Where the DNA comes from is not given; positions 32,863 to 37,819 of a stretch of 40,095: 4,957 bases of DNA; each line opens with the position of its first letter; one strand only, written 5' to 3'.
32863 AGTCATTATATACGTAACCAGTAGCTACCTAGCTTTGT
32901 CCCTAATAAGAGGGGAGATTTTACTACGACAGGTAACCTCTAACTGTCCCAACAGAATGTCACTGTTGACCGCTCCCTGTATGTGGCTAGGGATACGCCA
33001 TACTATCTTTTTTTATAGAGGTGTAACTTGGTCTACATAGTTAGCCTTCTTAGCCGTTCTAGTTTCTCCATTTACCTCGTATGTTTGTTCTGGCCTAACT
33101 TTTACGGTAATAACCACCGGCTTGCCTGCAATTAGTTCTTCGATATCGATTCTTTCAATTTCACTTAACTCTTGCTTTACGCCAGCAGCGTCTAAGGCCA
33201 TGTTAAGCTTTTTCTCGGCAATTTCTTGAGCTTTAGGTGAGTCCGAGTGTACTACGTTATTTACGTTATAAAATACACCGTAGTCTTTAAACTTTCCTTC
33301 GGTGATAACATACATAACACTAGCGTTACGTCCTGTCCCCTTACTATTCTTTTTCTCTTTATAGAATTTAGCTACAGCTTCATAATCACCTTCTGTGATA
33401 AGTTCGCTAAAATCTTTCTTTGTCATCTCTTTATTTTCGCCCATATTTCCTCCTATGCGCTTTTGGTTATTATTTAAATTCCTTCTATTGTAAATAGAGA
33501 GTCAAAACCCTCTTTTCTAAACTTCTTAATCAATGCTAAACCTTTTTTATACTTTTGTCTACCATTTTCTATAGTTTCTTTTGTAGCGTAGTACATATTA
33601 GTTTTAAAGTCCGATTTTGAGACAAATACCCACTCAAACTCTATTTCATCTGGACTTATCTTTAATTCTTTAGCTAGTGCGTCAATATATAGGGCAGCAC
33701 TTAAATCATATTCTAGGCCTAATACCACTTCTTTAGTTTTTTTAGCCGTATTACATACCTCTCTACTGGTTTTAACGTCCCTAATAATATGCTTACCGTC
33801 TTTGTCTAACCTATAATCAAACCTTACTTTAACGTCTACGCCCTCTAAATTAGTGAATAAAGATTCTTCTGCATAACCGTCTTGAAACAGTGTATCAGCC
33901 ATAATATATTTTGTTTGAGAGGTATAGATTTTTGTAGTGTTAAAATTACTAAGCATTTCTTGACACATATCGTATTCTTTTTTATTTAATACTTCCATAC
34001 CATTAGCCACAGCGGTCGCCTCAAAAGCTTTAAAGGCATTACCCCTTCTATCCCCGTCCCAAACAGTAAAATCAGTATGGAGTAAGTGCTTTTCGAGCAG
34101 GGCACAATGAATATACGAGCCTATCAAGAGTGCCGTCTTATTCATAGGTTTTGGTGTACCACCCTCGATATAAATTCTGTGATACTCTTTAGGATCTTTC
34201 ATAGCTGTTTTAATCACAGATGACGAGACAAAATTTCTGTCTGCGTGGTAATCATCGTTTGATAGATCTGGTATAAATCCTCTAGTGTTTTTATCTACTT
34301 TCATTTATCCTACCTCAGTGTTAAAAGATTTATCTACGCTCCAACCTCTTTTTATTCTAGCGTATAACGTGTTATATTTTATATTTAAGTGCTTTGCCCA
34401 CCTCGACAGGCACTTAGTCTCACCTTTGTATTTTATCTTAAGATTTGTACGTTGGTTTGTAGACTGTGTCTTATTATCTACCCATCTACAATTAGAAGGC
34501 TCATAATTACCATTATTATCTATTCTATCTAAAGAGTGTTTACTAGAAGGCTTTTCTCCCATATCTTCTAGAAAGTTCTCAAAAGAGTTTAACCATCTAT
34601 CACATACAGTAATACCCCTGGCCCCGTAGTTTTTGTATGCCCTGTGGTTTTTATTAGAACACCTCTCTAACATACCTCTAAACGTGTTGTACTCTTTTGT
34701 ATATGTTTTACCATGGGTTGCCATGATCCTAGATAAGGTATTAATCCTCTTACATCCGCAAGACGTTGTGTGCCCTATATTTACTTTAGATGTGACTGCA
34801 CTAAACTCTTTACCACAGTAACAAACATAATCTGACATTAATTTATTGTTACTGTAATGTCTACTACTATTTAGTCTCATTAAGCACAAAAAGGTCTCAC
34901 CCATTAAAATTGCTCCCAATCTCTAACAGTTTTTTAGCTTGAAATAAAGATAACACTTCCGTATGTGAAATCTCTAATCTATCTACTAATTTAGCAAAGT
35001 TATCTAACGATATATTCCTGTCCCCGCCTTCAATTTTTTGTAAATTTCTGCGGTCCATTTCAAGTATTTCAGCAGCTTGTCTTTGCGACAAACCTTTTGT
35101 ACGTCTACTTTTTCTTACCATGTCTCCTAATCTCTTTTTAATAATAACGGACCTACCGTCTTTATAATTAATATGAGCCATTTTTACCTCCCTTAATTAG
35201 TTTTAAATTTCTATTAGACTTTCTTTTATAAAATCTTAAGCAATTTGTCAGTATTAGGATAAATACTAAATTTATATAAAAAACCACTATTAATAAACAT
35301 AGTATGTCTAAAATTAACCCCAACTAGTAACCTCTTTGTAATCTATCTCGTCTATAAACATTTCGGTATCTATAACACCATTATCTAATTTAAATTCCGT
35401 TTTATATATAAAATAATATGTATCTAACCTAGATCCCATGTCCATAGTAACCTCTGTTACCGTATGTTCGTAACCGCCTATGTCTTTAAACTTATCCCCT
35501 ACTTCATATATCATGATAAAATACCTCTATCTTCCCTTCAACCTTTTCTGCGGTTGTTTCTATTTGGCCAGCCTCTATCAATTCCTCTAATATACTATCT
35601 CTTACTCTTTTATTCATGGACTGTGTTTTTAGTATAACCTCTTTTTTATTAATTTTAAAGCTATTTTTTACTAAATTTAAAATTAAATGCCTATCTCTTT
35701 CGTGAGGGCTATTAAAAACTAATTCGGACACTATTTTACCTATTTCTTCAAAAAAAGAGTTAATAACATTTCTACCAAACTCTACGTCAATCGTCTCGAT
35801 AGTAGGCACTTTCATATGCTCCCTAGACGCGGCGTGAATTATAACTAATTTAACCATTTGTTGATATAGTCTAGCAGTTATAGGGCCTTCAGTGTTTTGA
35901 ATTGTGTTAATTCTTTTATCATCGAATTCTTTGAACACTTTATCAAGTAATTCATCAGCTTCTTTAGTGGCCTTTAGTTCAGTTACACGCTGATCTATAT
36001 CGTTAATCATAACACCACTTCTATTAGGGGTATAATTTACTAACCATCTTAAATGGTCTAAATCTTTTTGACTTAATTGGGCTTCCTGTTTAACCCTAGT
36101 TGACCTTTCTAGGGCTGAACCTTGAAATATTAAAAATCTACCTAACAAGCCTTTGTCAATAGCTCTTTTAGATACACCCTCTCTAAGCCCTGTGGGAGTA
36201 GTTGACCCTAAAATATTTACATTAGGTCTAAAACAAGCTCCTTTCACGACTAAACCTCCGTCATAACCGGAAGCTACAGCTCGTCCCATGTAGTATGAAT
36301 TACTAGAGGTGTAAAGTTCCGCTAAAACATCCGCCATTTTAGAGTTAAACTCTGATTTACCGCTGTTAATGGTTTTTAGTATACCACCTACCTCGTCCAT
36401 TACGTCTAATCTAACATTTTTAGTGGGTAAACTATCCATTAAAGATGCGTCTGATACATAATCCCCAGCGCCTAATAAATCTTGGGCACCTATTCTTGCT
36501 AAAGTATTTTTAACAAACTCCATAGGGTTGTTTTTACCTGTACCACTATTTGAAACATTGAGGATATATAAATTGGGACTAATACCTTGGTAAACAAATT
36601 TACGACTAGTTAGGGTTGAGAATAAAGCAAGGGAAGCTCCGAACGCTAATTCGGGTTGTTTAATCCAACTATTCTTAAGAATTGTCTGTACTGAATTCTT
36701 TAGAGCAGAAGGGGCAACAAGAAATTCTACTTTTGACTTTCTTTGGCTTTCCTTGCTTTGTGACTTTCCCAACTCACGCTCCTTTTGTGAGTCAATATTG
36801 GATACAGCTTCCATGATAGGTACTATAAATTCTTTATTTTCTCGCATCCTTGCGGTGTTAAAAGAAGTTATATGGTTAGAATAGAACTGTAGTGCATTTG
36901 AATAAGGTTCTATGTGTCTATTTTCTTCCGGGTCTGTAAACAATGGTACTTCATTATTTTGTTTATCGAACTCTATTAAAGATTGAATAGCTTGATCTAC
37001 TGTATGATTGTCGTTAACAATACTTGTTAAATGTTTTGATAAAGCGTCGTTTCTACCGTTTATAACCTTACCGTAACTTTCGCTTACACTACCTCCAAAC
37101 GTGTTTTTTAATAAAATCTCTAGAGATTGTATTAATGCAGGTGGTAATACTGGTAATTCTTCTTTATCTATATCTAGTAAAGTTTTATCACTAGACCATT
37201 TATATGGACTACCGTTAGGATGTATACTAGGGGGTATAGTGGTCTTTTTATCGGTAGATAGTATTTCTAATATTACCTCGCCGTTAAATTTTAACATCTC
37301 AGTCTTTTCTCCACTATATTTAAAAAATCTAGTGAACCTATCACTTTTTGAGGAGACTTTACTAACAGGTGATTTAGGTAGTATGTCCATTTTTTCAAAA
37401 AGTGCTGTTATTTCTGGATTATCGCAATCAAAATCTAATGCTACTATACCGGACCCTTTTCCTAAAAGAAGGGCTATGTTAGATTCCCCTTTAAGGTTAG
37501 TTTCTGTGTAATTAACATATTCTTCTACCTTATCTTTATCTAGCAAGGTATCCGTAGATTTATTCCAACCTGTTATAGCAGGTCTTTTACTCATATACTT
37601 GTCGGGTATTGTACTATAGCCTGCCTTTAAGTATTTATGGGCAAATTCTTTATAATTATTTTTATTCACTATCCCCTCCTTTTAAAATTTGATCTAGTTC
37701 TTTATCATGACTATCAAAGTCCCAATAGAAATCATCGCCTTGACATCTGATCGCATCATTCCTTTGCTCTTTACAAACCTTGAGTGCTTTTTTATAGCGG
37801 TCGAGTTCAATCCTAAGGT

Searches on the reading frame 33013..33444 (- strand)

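Call 56: search_protein_families(library=pfam, max_evalue=0.01, proteins=[window:33013-33444:-])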
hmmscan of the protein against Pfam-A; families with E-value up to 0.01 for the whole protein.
window:33013-33444:- (143 aa): 1 family
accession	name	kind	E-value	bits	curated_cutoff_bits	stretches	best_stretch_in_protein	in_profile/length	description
PF05037.18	DUF669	-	4.2e-09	37.1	21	1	13-122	11-122/138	Protein of unknown function (DUF669)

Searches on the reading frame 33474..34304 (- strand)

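Call 14: search_protein_families(library=phrogs, proteins=[window:33474-34304:-])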
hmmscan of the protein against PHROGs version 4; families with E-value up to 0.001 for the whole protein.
window:33474-34304:- (276 aa): 5 families
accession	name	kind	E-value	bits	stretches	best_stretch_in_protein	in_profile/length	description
phrog_412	-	DNA, RNA and nucleotide metabolism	7.3e-42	145.1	1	4-266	134-388/440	exonuclease VIII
phrog_607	-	DNA, RNA and nucleotide metabolism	2e-14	53.8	1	9-270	578-858/883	exonuclease VII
phrog_1218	-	DNA, RNA and nucleotide metabolism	4.5e-07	30.4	1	22-187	6-170/364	exonuclease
phrog_1227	-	DNA, RNA and nucleotide metabolism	4.1e-06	27.2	1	13-234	3-206/268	exonuclease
phrog_28222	-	DNA, RNA and nucleotide metabolism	5.2e-06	25.9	1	6-79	636-708/941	exonuclease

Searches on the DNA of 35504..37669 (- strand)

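Call 53: search_rna_families(source=L111, start=1300, end=2100, threshold=evalue, max_evalue=5, show_alignments=2)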
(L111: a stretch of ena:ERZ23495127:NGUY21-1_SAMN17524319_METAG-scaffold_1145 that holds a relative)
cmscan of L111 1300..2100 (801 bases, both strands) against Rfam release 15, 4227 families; matches with E-value up to 5: 1.
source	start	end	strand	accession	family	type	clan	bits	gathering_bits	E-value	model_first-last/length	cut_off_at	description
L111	1600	1651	+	RF03495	mir-968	Gene; miRNA;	-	21.7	88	0.25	1-79/79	no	mir-968 microRNA precursor family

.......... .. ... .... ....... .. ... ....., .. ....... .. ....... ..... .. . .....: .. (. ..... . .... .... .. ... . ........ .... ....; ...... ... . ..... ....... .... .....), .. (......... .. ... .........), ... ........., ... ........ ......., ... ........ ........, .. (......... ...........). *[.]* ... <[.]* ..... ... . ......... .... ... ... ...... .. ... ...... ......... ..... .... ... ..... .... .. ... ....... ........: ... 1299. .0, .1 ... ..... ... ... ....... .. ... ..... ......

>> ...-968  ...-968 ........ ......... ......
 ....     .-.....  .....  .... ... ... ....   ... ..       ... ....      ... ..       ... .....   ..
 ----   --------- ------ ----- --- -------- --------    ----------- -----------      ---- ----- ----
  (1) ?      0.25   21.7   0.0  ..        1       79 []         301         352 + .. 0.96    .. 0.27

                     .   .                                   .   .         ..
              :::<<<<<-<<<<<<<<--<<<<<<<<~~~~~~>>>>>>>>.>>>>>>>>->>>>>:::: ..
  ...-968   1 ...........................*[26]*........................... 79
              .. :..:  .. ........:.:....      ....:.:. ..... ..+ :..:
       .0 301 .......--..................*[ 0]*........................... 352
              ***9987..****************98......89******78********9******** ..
